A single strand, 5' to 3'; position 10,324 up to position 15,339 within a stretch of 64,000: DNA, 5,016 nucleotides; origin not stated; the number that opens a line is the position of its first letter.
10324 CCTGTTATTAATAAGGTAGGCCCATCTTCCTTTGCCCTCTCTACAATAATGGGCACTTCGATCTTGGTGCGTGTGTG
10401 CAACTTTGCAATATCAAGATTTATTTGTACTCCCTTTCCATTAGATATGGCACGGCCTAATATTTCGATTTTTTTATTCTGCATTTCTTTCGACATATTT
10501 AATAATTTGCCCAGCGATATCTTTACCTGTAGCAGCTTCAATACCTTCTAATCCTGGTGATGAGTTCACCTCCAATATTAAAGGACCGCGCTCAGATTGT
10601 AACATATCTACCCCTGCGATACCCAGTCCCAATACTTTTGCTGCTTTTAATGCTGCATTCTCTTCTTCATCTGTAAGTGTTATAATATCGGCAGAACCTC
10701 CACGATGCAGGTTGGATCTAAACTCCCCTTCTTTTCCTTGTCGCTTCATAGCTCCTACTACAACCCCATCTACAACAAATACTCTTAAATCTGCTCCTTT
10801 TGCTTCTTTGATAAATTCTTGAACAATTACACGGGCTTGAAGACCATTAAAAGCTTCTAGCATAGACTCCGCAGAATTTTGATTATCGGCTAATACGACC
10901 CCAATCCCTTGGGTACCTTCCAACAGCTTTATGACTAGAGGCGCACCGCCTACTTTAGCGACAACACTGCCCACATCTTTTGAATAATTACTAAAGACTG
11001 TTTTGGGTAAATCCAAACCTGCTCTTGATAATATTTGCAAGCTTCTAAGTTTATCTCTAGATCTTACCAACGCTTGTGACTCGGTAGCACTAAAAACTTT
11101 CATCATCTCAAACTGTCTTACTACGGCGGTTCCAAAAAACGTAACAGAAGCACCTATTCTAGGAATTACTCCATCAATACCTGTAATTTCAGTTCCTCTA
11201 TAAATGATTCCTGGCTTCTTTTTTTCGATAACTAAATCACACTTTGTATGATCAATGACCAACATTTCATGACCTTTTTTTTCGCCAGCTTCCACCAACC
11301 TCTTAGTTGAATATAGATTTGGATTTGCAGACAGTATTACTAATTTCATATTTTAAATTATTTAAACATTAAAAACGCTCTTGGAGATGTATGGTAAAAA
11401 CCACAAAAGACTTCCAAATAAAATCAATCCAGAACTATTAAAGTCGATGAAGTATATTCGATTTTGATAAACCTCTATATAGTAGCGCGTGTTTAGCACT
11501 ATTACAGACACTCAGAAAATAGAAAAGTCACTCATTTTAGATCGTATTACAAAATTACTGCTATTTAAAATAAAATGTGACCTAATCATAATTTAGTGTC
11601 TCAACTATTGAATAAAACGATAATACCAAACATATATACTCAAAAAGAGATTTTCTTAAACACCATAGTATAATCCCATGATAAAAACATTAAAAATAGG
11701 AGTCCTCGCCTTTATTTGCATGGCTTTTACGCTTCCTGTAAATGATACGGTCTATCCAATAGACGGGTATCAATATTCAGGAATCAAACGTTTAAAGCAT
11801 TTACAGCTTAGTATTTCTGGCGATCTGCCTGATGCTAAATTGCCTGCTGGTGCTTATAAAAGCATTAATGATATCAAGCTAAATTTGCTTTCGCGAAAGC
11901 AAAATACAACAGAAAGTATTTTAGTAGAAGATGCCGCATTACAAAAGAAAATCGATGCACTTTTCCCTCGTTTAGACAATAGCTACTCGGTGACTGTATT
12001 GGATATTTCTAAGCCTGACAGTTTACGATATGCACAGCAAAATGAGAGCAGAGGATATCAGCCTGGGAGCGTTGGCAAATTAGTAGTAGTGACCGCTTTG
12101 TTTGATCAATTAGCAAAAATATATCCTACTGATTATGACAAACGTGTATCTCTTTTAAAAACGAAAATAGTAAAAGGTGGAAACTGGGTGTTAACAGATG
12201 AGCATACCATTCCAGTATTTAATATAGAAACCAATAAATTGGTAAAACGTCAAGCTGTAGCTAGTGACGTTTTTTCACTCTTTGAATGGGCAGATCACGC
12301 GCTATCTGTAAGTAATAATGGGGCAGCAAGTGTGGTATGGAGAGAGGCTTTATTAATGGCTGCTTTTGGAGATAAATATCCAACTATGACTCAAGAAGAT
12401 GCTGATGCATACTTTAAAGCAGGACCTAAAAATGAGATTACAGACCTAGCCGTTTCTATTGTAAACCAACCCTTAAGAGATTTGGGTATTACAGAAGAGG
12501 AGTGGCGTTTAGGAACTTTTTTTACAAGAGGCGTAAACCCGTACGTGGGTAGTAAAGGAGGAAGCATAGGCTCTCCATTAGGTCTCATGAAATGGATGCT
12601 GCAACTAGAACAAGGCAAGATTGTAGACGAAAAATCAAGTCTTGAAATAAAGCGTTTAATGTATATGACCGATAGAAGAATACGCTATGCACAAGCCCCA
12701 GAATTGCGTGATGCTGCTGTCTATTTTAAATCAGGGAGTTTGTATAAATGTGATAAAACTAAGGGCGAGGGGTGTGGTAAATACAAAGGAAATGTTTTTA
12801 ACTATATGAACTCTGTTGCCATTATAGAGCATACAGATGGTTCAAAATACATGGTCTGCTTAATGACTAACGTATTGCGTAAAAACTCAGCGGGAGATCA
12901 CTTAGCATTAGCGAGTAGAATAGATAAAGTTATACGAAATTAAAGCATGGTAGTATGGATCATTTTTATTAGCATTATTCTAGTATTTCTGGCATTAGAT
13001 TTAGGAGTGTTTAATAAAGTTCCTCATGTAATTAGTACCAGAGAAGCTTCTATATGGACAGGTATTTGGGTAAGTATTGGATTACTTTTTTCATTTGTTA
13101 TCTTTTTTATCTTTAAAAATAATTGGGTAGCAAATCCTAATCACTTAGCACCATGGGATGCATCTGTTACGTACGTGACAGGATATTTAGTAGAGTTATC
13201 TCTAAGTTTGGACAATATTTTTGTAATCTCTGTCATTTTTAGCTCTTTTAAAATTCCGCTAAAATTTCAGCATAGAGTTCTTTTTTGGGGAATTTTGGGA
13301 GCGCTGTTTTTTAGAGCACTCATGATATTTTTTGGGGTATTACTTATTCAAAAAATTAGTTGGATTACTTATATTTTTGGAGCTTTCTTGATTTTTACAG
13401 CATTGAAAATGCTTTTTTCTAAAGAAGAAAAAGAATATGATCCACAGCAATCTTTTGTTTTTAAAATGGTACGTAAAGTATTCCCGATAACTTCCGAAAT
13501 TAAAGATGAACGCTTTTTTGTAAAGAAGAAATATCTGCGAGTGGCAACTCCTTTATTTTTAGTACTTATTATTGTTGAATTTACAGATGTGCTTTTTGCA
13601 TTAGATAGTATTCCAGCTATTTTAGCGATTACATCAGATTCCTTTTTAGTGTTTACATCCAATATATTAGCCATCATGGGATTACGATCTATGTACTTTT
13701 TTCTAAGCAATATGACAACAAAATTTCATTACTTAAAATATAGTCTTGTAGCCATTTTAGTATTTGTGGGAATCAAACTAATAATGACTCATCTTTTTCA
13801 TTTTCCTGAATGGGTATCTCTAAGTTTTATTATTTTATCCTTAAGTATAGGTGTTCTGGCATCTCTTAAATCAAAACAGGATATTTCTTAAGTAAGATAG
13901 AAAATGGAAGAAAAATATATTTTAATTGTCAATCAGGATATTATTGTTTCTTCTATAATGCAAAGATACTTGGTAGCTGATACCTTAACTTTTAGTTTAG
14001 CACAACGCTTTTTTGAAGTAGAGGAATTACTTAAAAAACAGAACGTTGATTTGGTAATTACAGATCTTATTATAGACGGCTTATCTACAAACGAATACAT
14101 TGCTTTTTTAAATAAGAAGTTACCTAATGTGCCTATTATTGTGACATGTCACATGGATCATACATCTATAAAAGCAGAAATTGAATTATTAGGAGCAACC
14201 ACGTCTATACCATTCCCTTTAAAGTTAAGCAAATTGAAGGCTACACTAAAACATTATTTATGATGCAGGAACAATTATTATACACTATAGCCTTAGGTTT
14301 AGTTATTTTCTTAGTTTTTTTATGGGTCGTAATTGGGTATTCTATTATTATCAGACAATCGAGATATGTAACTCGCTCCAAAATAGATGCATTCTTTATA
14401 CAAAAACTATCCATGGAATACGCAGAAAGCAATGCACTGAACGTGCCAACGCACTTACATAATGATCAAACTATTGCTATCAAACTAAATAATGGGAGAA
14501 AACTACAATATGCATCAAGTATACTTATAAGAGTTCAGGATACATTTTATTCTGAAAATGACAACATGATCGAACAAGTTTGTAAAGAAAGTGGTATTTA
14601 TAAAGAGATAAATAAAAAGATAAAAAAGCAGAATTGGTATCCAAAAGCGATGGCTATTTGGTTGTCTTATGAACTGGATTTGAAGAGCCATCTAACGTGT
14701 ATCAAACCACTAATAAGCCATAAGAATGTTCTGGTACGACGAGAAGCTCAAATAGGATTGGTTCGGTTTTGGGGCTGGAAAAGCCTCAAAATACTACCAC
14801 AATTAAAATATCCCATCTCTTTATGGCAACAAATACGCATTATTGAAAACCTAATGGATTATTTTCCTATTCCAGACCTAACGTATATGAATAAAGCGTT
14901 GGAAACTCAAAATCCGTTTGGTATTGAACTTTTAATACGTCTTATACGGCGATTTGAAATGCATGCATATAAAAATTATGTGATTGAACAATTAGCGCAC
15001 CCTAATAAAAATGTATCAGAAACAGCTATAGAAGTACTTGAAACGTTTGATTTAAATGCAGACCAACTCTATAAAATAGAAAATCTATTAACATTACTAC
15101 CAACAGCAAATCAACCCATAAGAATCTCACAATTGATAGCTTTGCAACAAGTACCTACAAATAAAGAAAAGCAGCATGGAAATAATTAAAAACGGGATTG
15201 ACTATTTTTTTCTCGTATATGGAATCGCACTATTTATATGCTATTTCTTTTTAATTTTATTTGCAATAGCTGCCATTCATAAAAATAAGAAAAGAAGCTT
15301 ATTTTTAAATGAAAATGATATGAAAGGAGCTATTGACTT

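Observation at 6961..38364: Clustered ECF-sigma regulon defined by nine oriented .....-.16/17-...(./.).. promoters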

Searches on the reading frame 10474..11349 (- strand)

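Call 6: search_protein_families(library=pfam, proteins=[window:10474-11349:-])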
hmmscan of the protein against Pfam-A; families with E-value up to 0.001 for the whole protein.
window:10474-11349:- (291 aa): 7 families
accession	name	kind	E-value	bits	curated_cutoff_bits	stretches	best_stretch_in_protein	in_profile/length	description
PF08443.16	RimK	-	1e-64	218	21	1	98-286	2-188/188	RimK-like ATP-grasp domain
PF18030.7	Rimk_N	-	3.2e-40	136.8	26.4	1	1-94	1-94/94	RimK PreATP-grasp domain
PF02955.21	GSH-S_ATP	-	1.7e-20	73.6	23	1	114-263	12-163/175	Prokaryotic glutathione synthetase, ATP-grasp domain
PF14397.11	ATPgrasp_ST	-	1.5e-12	47.8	31.4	2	233-280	222-271/278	Sugar-transfer associated ATP-grasp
PF02655.19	ATP-grasp_3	-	7.3e-12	46.1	23.2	1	99-263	3-155/160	ATP-grasp domain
PF07478.18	Dala_Dala_lig_C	-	7.7e-05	22.7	24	1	124-267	25-178/204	D-ala D-ala ligase C-terminus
PF14398.11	ATPgrasp_YheCD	-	0.00082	19.1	26.8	0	156-224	91-167/255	YheC/D like ATP-grasp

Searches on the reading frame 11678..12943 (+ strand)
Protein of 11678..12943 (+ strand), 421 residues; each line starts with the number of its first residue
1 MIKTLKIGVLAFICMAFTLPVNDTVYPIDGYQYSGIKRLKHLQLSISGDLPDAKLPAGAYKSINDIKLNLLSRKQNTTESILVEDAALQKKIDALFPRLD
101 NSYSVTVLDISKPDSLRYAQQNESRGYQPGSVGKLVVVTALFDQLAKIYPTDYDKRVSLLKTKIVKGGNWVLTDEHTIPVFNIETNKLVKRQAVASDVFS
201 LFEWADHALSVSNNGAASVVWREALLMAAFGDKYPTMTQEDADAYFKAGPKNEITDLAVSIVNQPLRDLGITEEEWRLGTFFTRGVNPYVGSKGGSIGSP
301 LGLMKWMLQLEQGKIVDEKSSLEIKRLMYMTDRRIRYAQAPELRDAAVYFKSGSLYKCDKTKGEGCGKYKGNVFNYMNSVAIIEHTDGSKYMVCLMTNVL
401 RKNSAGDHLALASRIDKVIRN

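Call 6: search_protein_families(library=pfam, proteins=[window:11678-12943:+])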
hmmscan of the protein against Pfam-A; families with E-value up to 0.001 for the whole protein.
window:11678-12943:+ (421 aa): 1 family
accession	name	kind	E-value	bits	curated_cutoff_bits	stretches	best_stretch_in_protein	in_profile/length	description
PF13354.11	Beta-lactamase2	-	1.4e-07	31.5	22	0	262-397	103-214/214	Beta-lactamase enzyme family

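Call 52: search_protein_families(library=ncbifam, proteins=[window:11678-12943:+], max_evalue=0.00001)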
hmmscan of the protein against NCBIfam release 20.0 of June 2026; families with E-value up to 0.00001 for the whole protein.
window:11678-12943:+ (421 aa): 0 families

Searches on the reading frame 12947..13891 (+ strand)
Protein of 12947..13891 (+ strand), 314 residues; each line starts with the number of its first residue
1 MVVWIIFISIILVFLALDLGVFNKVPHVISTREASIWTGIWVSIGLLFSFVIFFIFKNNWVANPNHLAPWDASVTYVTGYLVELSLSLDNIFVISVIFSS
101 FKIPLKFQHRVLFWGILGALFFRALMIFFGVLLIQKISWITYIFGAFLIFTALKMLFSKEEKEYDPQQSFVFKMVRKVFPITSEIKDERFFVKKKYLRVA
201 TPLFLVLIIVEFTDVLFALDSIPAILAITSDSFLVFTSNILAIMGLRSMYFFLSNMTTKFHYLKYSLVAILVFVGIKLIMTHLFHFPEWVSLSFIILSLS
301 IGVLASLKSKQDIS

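Call 6: search_protein_families(library=pfam, proteins=[window:12947-13891:+])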
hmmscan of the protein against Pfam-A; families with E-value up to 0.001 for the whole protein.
window:12947-13891:+ (314 aa): 1 family
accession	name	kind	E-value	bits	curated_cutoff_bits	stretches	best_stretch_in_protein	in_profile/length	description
PF03741.22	TerC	-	1.6e-52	178.2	27.8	1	78-281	2-177/178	Integral membrane protein TerC family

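Call 52: search_protein_families(library=ncbifam, proteins=[window:12947-13891:+], max_evalue=0.00001)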
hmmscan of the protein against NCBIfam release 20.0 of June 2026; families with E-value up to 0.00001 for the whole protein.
window:12947-13891:+ (314 aa): 3 families
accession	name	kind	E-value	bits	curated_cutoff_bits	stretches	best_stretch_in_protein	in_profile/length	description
TIGR03718.1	R_switched_Alx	subfamily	4.1e-113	377.8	246.4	1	2-310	4-301/303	TerC/Alx family metal homeostasis membrane protein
TIGR03716.1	R_switched_YkoY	subfamily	1.7e-22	80.1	138.5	1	82-286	8-183/220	integral membrane protein, YkoY family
TIGR03717.1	R_switched_YjbE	subfamily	2.8e-13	50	134.8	1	81-281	7-175/176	YjbE family putative metal transport protein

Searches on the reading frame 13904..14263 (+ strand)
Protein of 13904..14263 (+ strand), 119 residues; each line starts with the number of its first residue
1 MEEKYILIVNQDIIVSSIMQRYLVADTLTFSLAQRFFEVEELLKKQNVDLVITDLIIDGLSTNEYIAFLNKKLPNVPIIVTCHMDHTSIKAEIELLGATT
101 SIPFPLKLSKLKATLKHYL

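Call 6: search_protein_families(library=pfam, proteins=[window:13904-14263:+])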
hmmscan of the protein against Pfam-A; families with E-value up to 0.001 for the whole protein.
window:13904-14263:+ (119 aa): 1 family
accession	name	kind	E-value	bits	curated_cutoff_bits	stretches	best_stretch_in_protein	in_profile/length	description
PF00072.30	Response_reg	-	7.3e-09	36.2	30.2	1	6-115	1-110/111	Response regulator receiver domain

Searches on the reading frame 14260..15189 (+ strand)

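Call 7: search_protein_families(library=pfam, proteins=[window:14260-15189:+])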
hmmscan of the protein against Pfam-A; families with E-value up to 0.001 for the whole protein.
window:14260-15189:+ (309 aa): 2 families
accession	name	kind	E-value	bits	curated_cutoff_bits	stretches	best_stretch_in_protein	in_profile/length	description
PF18991.6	DUF5724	-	0.00015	20.4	25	1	182-279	418-504/1214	Family of unknown function (DUF5724)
PF13646.12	HEAT_2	-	0.00023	21.8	27.7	0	241-296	4-56/88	HEAT repeats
